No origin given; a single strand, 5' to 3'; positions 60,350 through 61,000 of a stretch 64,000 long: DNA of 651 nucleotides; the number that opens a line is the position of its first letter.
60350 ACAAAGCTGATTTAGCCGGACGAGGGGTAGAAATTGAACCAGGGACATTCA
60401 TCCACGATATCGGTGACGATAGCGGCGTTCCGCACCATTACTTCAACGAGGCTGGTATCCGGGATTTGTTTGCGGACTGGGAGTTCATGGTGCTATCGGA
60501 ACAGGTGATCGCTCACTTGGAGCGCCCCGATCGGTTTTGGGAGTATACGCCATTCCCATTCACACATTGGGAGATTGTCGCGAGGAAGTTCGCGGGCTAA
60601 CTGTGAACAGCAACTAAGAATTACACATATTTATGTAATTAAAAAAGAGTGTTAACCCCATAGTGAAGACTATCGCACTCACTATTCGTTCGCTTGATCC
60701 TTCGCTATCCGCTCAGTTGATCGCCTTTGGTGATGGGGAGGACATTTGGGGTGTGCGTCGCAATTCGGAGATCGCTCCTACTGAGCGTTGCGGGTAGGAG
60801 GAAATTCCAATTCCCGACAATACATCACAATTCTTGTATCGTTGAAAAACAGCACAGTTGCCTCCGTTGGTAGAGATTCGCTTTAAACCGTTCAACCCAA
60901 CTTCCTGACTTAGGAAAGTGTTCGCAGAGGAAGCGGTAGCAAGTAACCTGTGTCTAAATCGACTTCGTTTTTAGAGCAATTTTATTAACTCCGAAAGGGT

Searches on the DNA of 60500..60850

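Call 79: search_rna_families(source=window, start=60500, end=60850, threshold=evalue, max_evalue=1)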
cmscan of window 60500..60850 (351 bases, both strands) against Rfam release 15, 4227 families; matches with E-value up to 1: 0.
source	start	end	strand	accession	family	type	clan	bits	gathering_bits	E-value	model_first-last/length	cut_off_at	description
